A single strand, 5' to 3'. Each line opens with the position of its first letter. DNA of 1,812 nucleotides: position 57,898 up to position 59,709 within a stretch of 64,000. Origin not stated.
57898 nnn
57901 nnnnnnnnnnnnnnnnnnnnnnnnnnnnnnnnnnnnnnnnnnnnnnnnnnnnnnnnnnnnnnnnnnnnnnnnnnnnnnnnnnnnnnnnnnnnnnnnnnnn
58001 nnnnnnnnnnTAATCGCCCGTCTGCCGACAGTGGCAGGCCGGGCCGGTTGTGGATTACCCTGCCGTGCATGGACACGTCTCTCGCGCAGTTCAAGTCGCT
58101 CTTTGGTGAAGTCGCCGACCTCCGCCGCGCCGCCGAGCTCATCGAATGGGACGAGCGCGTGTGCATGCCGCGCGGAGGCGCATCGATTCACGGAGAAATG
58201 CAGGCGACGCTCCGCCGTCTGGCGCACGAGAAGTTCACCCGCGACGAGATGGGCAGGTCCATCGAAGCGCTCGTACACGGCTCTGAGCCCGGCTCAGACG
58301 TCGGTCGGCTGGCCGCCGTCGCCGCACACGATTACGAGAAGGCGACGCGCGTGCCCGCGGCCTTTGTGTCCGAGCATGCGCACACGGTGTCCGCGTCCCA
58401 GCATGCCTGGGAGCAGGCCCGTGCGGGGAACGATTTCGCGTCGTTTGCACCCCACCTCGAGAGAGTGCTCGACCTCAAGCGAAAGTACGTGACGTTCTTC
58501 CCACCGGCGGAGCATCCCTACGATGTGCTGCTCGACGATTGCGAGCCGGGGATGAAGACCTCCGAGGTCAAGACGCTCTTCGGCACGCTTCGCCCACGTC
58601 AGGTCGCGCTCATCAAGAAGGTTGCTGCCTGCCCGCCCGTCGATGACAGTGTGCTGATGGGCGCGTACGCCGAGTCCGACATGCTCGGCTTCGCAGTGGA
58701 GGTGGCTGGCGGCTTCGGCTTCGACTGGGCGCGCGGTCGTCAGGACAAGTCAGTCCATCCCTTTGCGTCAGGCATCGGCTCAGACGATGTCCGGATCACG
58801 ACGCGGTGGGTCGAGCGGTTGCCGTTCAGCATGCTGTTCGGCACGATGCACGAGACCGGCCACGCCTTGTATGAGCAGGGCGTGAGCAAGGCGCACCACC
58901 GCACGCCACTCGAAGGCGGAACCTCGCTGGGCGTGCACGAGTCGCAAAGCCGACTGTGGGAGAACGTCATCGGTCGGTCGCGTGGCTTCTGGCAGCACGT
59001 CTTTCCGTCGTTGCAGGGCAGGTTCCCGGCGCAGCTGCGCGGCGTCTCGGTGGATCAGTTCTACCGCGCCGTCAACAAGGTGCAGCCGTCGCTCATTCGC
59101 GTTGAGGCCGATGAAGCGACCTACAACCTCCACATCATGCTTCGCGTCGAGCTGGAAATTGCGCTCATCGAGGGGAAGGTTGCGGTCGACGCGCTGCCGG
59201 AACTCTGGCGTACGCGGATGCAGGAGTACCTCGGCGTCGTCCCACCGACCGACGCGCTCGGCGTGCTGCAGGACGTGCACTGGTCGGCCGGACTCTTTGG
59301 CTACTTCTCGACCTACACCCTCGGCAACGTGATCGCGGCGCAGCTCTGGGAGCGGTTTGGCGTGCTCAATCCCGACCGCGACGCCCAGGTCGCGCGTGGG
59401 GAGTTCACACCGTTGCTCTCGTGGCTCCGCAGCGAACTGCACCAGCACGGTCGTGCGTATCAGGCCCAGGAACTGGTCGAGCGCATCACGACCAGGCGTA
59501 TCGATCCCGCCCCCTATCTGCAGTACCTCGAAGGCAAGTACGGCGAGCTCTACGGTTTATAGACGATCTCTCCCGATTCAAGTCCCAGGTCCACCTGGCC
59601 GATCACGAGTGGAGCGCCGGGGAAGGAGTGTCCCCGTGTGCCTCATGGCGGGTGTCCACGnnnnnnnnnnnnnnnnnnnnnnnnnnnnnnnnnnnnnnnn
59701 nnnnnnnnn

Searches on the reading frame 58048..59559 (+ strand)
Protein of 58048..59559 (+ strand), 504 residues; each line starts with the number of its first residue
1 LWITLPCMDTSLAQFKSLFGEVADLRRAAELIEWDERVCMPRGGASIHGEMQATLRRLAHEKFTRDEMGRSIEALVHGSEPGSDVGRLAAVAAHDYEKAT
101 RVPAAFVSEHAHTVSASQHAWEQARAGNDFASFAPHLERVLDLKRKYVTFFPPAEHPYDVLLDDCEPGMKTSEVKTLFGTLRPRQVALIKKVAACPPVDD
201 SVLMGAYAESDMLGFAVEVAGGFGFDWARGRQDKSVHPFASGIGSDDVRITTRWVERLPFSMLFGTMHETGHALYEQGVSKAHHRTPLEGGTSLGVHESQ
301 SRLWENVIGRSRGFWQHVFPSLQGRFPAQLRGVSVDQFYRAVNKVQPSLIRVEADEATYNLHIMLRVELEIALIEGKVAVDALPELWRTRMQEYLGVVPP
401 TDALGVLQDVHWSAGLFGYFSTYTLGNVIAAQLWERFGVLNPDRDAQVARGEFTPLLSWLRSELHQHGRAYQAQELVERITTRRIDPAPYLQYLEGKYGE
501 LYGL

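Call 4: search_protein_families(library=pfam, proteins=[window:58048-59559:+], max_evalue=0.01)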
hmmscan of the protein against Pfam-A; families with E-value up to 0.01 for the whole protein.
window:58048-59559:+ (504 aa): 1 family
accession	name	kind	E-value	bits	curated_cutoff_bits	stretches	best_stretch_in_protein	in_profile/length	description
PF02074.21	Peptidase_M32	-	1e-169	565.8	25.1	1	15-498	2-489/489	Carboxypeptidase Taq (M32) metallopeptidase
